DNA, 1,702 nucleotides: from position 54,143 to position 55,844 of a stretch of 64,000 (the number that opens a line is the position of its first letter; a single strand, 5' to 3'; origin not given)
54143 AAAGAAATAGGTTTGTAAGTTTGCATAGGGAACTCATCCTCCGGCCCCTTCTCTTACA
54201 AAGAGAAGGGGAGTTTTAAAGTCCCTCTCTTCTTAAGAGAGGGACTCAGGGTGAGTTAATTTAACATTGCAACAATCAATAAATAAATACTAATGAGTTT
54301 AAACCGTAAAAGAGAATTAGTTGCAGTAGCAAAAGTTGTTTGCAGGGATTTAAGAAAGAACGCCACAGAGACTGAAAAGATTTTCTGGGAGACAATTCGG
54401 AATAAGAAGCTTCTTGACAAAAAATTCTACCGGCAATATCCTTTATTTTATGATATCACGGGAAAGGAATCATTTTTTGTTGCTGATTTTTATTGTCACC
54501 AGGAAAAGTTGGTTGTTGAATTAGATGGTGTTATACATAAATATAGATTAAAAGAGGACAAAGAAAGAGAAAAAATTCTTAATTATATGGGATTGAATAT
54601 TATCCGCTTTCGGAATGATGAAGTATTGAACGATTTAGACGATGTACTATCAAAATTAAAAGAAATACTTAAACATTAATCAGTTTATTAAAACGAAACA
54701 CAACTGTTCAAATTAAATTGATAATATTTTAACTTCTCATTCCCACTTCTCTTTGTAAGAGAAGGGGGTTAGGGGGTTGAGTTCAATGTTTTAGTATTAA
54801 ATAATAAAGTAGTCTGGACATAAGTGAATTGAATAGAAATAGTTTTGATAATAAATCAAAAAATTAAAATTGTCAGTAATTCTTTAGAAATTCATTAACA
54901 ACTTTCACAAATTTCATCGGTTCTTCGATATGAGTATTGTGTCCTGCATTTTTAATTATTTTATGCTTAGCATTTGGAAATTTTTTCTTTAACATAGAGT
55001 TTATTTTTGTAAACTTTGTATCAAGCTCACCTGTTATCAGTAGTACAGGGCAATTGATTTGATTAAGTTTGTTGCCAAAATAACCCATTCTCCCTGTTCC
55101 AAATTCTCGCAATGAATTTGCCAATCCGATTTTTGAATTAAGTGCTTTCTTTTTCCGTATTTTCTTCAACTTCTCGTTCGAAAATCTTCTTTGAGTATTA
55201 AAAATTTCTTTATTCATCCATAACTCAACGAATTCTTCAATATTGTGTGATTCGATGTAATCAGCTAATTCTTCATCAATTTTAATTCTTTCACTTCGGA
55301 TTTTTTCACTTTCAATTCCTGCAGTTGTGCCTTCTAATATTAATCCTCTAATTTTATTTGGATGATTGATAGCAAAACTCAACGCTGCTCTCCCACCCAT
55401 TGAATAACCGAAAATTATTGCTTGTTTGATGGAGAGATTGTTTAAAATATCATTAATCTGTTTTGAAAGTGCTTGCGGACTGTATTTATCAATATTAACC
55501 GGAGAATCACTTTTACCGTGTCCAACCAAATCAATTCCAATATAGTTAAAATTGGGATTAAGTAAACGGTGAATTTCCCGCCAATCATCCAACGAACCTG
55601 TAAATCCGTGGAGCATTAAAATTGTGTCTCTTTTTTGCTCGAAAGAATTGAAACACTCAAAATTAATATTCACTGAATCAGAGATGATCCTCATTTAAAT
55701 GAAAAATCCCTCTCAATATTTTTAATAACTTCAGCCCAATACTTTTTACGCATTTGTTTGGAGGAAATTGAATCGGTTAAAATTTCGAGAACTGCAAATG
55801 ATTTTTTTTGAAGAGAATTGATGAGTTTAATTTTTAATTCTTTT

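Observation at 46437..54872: Menaquinone operon split by an 8.4-kb island on the opposite strand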

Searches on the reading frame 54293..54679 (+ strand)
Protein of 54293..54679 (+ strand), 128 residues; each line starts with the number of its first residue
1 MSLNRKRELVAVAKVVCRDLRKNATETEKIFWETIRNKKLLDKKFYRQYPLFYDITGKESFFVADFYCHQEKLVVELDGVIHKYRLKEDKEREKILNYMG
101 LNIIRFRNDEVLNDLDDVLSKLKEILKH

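Call 4: search_protein_families(library=pfam, proteins=[window:54293-54679:+], max_evalue=0.01)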
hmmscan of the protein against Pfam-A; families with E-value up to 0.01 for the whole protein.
window:54293-54679:+ (128 aa): 2 families
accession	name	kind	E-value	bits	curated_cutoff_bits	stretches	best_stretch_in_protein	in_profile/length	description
PF04480.18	DUF559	-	4.9e-29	100.8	20.6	1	15-126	5-108/109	Protein of unknown function (DUF559)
PF18741.7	MTES_1575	-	0.00031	21.2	38.2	1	69-125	36-95/96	REase_MTES_1575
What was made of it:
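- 54293..54679 (+): DUF559 (Vsr-like PD-(D/E)XK) endonuclease gene. Pfam PF04480 E 4.9e-29 (call 4).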

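Call 5: search_protein_families(library=ncbifam, proteins=[window:54293-54679:+])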
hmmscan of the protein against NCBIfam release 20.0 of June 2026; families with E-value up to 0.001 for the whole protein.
window:54293-54679:+ (128 aa): 1 family
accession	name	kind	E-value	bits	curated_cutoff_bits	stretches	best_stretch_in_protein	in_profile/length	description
NF007294.0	PRK09767.1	equivalog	1.7e-14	53.9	218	1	14-124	6-108/117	DUF559 domain-containing protein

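Call 23: search_protein_families(library=padloc, proteins=[window:54293-54679:+], max_evalue=0.01)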
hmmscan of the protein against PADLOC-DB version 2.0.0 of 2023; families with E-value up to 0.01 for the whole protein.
window:54293-54679:+ (128 aa): 2 families
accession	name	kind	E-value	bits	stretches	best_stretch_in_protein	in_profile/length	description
PDLC05067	PDC-S69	-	0.00038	18.2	1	62-121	220-279/289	-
PDLC02868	DpdF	-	0.0066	12.2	1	57-111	78-133/1078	DpdF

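Call 73: search_protein_families(library=phrogs, proteins=[window:54293-54679:+], max_evalue=0.01)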
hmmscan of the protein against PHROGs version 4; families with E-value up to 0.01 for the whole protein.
window:54293-54679:+ (128 aa): 4 families
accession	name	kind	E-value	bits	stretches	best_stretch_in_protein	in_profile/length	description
phrog_33220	-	unknown function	0.00014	20.3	1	64-127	534-597/1558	-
phrog_15137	-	DNA, RNA and nucleotide metabolism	0.0014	19.3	1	46-98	152-207/236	endonuclease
phrog_9529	-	unknown function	0.0047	17.6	1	65-126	127-194/247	-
phrog_9902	-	unknown function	0.0051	17.3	1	46-111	94-155/210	-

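Call 84: find_homologous_proteins(query=window:54293-54679:+, max_evalue=1e-20)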
Query window:54293-54679:+ (128 aa): 209 proteins with E <= 1e-20 among 234 candidates; the best 120 are listed.
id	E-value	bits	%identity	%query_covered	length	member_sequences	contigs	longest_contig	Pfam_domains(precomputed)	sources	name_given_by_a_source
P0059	1.2e-71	257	92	100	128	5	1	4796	PF04480.19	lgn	-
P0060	2.9e-69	249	88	100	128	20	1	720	PF04480.19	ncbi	-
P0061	3.5e-67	242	87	100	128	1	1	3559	PF04480.19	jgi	-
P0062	3.5e-65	236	84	100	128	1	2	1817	PF04480.19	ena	-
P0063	5.0e-65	235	86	96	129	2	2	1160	PF04480.19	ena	-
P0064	1.8e-64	234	85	96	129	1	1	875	PF04480.19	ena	-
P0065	2.3e-64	233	84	100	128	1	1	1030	PF04480.19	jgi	-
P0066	7.3e-64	232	82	100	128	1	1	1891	PF04480.19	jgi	-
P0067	2.0e-63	230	85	96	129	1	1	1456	PF04480.19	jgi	-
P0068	7.5e-63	228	80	99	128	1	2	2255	PF04480.19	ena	-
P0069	3.5e-62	226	80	99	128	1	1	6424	PF04480.19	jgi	-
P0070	1.7e-58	214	83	90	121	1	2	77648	PF04480.19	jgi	jgi:very-short-patch-repair endonuclease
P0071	6.7e-58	212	75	96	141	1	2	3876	PF04480.19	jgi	-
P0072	7.6e-56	206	71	96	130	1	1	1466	PF04480.19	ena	-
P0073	1.5e-55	205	73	97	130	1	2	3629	PF04480.19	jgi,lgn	jgi:very-short-patch-repair endonuclease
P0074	3.6e-55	204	73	97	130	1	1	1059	PF04480.19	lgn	-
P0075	5.0e-55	203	73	97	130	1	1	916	PF04480.19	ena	-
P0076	7.1e-55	203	72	96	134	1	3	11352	PF04480.19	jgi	-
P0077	1.1e-54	202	70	96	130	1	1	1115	PF04480.19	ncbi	-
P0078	2.1e-54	201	72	96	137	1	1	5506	PF04480.19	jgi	-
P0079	5.7e-54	200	69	96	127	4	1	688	PF04480.19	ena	-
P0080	9.0e-54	199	71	96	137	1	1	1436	PF04480.19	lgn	-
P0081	1.0e-53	199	68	98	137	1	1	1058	PF04480.19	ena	-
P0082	1.2e-53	199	72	96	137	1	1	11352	PF04480.19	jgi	-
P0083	1.4e-53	198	71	96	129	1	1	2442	PF04480.19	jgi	-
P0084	1.6e-53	198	67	98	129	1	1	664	PF04480.19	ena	-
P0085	2.1e-53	198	70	95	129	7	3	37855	PF04480.19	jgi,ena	jgi:very-short-patch-repair endonuclease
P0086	2.3e-53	198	68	98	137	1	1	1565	PF04480.19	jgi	-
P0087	2.4e-53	198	72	95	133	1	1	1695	PF04480.19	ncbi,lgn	-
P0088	2.6e-53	198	67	98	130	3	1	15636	PF04480.19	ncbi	ncbi:MAG: endonuclease domain-containing protein [Ignavibacteriaceae bacterium]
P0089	3.1e-53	197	69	97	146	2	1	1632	PF04480.19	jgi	-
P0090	1.0e-52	196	72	96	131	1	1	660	PF04480.19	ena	-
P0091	1.2e-52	195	72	96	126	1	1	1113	PF04480.19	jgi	-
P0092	1.3e-52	195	72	96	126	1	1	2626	PF04480.19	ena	-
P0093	1.4e-52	195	66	98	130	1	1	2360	PF04480.19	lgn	-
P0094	1.4e-52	195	63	98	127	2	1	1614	PF04480.19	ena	-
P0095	1.6e-52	195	68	96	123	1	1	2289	PF04480.19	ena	-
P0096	1.7e-52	195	72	96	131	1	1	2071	PF04480.19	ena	-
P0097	2.4e-52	194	67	96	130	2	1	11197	PF04480.19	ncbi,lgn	-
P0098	2.4e-52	194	71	95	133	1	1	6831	PF04480.19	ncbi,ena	-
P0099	2.5e-52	194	70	96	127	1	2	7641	PF04480.19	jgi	-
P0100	3.7e-52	194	69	96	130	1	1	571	PF04480.19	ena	-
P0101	3.8e-52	194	69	99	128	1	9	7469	PF04480.19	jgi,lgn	jgi:very-short-patch-repair endonuclease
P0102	3.8e-52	194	70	96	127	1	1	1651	PF04480.19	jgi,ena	-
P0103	5.8e-52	193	70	92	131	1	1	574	PF04480.19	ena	-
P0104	5.8e-52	193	67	96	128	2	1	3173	PF04480.19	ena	-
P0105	6.2e-52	193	69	99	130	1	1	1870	PF04480.19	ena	-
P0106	8.5e-52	193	69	96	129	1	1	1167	PF04480.19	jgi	-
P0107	8.7e-52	193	68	96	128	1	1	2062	PF04480.19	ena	-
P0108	9.8e-52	192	67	96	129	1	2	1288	PF04480.19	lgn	-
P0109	1.0e-51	192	63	96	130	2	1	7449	PF04480.19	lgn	-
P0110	1.2e-51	192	67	96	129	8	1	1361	PF04480.19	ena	-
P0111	1.4e-51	192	65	98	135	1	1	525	PF04480.19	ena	-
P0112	1.4e-51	192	70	95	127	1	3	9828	PF04480.19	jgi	jgi:very-short-patch-repair endonuclease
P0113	1.4e-51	192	70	95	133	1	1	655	PF04480.19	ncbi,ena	-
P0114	1.6e-51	192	71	96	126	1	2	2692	PF04480.19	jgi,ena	-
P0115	2.0e-51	191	64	96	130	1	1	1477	PF04480.19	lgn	-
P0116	2.0e-51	191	67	96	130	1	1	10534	PF04480.19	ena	-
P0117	2.2e-51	191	71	96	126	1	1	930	PF04480.19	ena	-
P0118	2.8e-51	191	67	95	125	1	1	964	PF04480.19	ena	-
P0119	2.9e-51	191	67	98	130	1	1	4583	PF04480.19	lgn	-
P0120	3.6e-51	191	64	98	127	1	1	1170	PF04480.19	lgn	-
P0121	3.9e-51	190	67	96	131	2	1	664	PF04480.19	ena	-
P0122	4.0e-51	190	66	98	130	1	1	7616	PF04480.19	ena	-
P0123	4.2e-51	190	66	98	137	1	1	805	PF04480.19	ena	-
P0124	4.5e-51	190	67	96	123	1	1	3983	PF04480.19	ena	-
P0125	5.5e-51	190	66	99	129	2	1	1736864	PF04480.19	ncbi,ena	-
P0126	5.6e-51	190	65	96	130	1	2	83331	PF04480.19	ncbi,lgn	-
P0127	9.2e-51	189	65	98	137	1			PF04480.19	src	-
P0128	9.8e-51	189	67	98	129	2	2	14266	PF04480.19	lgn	-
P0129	1.2e-50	189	67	96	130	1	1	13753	PF04480.19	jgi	jgi:very-short-patch-repair endonuclease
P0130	1.6e-50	188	68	100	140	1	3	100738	PF04480.19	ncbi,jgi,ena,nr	ncbi:MAG: hypothetical protein DAHOPDDO_03521 [Ignavibacteriaceae bacterium]|jgi:very-short-patch-re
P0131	2.0e-50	188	67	96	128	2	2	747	PF04480.19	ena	-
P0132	2.6e-50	188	63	96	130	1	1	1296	PF04480.19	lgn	-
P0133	2.9e-50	188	66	96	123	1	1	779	PF04480.19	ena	-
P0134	3.5e-50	187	64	95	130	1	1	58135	PF04480.19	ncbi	-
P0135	4.0e-50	187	62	96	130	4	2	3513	PF04480.19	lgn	-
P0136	4.3e-50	187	67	98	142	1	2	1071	PF04480.19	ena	-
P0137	5.6e-50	187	63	96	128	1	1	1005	PF04480.19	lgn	-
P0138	5.9e-50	187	67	96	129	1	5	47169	PF04480.19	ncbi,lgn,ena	-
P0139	6.5e-50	187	66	96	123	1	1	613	PF04480.19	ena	-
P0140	6.6e-50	187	67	99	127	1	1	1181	PF04480.19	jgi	jgi:very-short-patch-repair endonuclease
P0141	8.4e-50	186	65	97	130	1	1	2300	PF04480.19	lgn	-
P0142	9.0e-50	186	63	96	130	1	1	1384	PF04480.19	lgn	-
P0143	9.3e-50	186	65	96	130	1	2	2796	PF04480.19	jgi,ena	-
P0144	9.4e-50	186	66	96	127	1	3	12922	PF04480.19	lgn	-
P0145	9.5e-50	186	65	99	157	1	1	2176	PF04480.19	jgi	jgi:very-short-patch-repair endonuclease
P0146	9.6e-50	186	65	95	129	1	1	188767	PF04480.19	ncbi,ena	-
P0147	1.0e-49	186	62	96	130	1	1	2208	PF04480.19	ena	-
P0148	1.0e-49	186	66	100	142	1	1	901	PF04480.19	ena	-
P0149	1.4e-49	185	65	98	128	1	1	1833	PF04480.19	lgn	-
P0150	1.5e-49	185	74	100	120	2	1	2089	PF04480.19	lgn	-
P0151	1.6e-49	185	66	96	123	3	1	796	PF04480.19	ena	-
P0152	1.6e-49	185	63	98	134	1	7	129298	PF04480.19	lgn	-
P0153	1.8e-49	185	64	96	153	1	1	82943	PF04480.19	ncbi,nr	ncbi:MAG: DUF559 domain-containing protein [Ignavibacteriaceae bacterium]|nr:DUF559 domain-containin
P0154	2.5e-49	185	64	96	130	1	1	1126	PF04480.19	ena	-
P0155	2.8e-49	184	67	96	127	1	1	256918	PF04480.19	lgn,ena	-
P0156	3.0e-49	184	65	96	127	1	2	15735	PF04480.19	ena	-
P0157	3.0e-49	184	65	96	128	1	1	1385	PF04480.19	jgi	jgi:very-short-patch-repair endonuclease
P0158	3.4e-49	184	63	96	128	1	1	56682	PF04480.19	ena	-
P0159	3.6e-49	184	67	96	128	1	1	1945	PF04480.19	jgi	-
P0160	4.2e-49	184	62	100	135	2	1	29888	PF04480.19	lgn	-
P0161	4.4e-49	184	69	97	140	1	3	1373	PF04480.19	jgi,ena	-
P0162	4.6e-49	184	64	99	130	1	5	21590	PF04480.19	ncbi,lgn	-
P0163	5.6e-49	184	59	95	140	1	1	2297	PF04480.19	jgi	jgi:very-short-patch-repair endonuclease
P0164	6.9e-49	183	66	96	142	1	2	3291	PF04480.19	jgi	jgi:very-short-patch-repair endonuclease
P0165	1.2e-48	182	65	100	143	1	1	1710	PF04480.19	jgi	-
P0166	1.2e-48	182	66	98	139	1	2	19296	PF04480.19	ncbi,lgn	-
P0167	1.3e-48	182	65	100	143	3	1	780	PF04480.19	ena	-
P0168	1.4e-48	182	63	96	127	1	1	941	PF04480.19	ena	-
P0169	1.6e-48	182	69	97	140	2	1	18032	PF04480.19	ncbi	-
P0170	1.7e-48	182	68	95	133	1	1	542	PF04480.19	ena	-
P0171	1.7e-48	182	64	98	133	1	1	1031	PF04480.19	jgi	-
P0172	1.7e-48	182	61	98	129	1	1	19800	PF04480.19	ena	-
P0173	1.9e-48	182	65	97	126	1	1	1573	PF04480.19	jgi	jgi:very-short-patch-repair endonuclease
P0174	2.2e-48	182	65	97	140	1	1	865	PF04480.19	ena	-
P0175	2.6e-48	181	60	98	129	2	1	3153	PF04480.19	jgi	-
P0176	2.8e-48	181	66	97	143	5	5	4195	PF04480.19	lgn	-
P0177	2.9e-48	181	64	100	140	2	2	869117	PF04480.19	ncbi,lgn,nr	ncbi:MAG: endonuclease domain-containing protein [Ignavibacteriales bacterium]|nr:endonuclease domai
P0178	3.1e-48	181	63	96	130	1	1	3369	PF04480.19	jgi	jgi:very-short-patch-repair endonuclease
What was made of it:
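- The family has 209 close homologues, mostly on short contigs (call 84).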

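Call 85: find_encoding_contigs(protein=P0070, flank=6000, max_places=3)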
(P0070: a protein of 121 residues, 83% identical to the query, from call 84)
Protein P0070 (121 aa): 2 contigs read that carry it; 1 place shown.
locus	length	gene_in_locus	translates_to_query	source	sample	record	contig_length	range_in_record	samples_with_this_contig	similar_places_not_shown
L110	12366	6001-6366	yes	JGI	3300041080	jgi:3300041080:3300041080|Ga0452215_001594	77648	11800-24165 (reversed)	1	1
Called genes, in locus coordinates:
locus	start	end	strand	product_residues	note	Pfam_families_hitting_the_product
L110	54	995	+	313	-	PF00126:HTH_1, PF03466:LysR_substrate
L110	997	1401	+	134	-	PF13279:4HBT_2, PF03061:4HBT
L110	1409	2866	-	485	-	PF00501:AMP-binding, PF13193:AMP-binding_C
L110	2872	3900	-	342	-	PF21508:MenC_N, PF22015:OSBS_N (faint), PF13378:MR_MLE_C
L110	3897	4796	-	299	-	PF01040:UbiA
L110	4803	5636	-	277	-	PF00378:ECH_1, PF16113:ECH_2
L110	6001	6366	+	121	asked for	PF04480:DUF559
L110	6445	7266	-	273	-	PF02129:Peptidase_S15 (weak), PF02230:Abhydrolase_2 (faint), PF00561:Abhydrolase_1, PF07819:PGAP1 (faint), PF12146:Hydrolase_4, PF12697:Abhydrolase_6, PF03096:Ndr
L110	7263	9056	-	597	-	PF02776:TPP_enzyme_N, PF16582:TPP_enzyme_M_2, PF02775:TPP_enzyme_C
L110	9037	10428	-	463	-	PF00425:Chorismate_bind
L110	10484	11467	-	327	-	PF16745:RsgA_N, PF03193:RsgA_GTPase, PF02421:FeoB_N (faint), PF01926:MMR_HSR1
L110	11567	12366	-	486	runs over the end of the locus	PF03349:Toluene_X (faint)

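Call 89: find_related_loci(query=window:54293-54679:+, collection=viral_contigs, flank=3000)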
Query window:54293-54679:+ (128 aa) in viral_contigs; peptide patterns used: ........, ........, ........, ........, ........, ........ (x = any residue, [..] = any of these).
13 stretches matched a pattern, but none encodes a relative of the query by tblastn (E <= 1e-3).
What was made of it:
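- There are no hits in viral contigs (call 89).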

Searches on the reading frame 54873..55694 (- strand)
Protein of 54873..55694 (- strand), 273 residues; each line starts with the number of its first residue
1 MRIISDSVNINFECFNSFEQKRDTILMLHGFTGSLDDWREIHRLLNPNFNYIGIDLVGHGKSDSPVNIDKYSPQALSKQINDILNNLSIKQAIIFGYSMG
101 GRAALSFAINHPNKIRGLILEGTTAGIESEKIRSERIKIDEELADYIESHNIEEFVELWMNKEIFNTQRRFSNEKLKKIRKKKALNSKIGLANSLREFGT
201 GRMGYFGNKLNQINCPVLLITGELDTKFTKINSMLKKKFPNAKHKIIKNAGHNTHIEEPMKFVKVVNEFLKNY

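Call 3: search_protein_families(library=pfam, proteins=[window:54873-55694:-])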
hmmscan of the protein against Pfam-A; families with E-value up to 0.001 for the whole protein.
window:54873-55694:- (273 aa): 7 families
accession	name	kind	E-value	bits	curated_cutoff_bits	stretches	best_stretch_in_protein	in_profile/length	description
PF00561.26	Abhydrolase_1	-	2.3e-33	116.3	25.8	1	24-259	2-245/245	alpha/beta hydrolase fold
PF12146.15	Hydrolase_4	-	4.8e-15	55.9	27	1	20-257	2-237/239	Serine aminopeptidase, S33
PF03096.20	Ndr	-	4e-12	45.9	23.3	1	45-271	52-277/283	Ndr family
PF12697.13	Abhydrolase_6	-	4.1e-12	47.7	26.3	1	25-263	1-215/217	Alpha/beta hydrolase family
PF20408.4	Abhydrolase_11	-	7.5e-06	26.3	27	0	74-122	62-106/193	Alpha/beta hydrolase domain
PF06342.18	DUF1057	-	1.5e-05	24.7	21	1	19-124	32-136/297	Alpha/beta hydrolase of unknown function (DUF1057)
PF02230.22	Abhydrolase_2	-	0.00076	19.8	23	0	85-140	100-154/217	Phospholipase/Carboxylesterase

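Call 5: search_protein_families(library=ncbifam, proteins=[window:54873-55694:-])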
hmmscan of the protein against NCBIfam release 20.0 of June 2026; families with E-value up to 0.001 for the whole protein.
window:54873-55694:- (273 aa): 37 families (the best 25 are shown)
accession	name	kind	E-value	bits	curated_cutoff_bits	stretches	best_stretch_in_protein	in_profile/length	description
TIGR03695.1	menH_SHCHC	equivalog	3.2e-79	265.9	208.55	1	22-271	2-252/252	2-succinyl-6-hydroxy-2,4-cyclohexadiene-1-carboxylate synthase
NF008340.0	PRK11126.1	equivalog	2.7e-45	154.6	261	1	19-272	11-253/255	2-succinyl-6-hydroxy-2,4-cyclohexadiene-1-carboxylate synthase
TIGR02427.1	protocat_pcaD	equivalog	8.1e-27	94.2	255.85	1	21-271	12-251/251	3-oxoadipate enol-lactonase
NF051487.1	bifunc_PcaCD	exception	1.8e-26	93.2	430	1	19-271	169-412/413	bifunctional 4-carboxymuconolactone decarboxylase/3-oxoadipate enol-lactonase PcaCD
NF011457.0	PRK14875.1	equivalog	2.9e-26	92.3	307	1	18-271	128-370/372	acetoin dehydrogenase dihydrolipoyllysine-residue acetyltransferase subunit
NF051488.1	bifunc_PcaDC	exception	1e-24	87.4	390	1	21-271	11-251/375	bifunctional 3-oxoadipate enol-lactonase/4-carboxymuconolactone decarboxylase PcaDC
TIGR01250.1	pro_imino_pep_2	subfamily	4.6e-23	82.2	167.65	1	13-270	14-287/288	proline iminopeptidase-family hydrolase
NF050089.1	i_nPHAscl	equivalog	6.5e-23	81.2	300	1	18-270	14-288/288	intracellular short-chain-length polyhydroxyalkanoate depolymerase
NF045948.1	ProImpepThrmp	equivalog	5e-21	75.4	500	1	8-272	12-289/291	proline iminopeptidase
NF007954.0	PRK10673.1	equivalog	1.1e-20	74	399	2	19-120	13-111/255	esterase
NF045632.1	hydroxlase_HsaD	equivalog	5e-20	71.6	400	1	13-271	25-289/290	4,5:9,10-diseco-3-hydroxy-5,9,17-trioxoandrosta-1(10),2-diene-4-oate hydrolase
TIGR01738.1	bioH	equivalog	7.5e-19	68.3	206.95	1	23-269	5-244/245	pimeloyl-ACP methyl ester esterase BioH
NF045945.1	ProImpepLactob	equivalog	9e-19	68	400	1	20-272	25-292/293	proline iminopeptidase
TIGR03611.1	RutD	equivalog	1.2e-18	67.5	238.5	1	11-271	2-256/258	pyrimidine utilization protein D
NF052610.1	macro_16_ester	equivalog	1.3e-17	64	420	1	6-268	9-278/281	alpha/beta fold macrolide esterase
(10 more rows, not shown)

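Call 13: find_encoding_contigs(protein=window:54873-55694:-, flank=10000, max_places=10)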
Protein window:54873-55694:- (273 aa): no gene with exactly this product is on record in the collection.

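Call 48: find_related_loci(query=window:54873-55694:-, collection=metagenome_contigs, flank=10000)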
Query window:54873-55694:- (273 aa) in metagenome_contigs; peptide patterns used: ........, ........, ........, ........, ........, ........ (x = any residue, [..] = any of these).
174 stretches matched a pattern; 13 encode a relative of the query (tblastn E <= 1e-3); 13 distinct loci.
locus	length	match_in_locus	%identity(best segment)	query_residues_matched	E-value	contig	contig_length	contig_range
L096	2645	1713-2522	94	1-270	8e-177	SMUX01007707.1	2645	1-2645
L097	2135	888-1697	87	1-270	2e-172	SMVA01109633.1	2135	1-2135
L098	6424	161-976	86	1-272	4e-161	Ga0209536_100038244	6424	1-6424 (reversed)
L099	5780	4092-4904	87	1-271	5e-161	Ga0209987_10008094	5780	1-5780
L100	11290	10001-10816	86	1-272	6e-157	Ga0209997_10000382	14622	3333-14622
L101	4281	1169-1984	86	1-272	6e-161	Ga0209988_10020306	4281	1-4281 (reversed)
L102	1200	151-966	82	1-272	4e-169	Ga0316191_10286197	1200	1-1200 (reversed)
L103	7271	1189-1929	82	1-247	2e-137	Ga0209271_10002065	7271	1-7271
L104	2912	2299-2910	94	1-204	1e-125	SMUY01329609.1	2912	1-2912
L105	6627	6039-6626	85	1-196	2e-109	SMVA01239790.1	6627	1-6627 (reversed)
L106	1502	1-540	86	94-273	2e-107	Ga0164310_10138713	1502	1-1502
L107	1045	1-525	88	96-270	1e-106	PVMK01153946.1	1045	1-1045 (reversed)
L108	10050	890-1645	27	23-271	2e-14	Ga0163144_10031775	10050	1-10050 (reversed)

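Call 64: search_protein_families(library=pfam, proteins=[L099:4974-5537:+, L103:2134-2724:+], max_evalue=1)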
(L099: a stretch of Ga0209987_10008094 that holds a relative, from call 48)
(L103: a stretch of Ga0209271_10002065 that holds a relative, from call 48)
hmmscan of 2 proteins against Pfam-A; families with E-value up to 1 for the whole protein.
L099:4974-5537:+ (187 aa): 1 family
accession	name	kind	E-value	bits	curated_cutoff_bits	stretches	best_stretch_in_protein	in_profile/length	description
PF01797.21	Y1_Tnp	-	1.3e-07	32.2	23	1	28-97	20-87/121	Transposase IS200 like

L103:2134-2724:+ (196 aa): 1 family
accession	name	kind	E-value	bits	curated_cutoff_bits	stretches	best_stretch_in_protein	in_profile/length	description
PF13505.12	OMP_b-brl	-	6.9e-07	30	28.7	1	30-167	19-141/175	Outer membrane protein beta-barrel domain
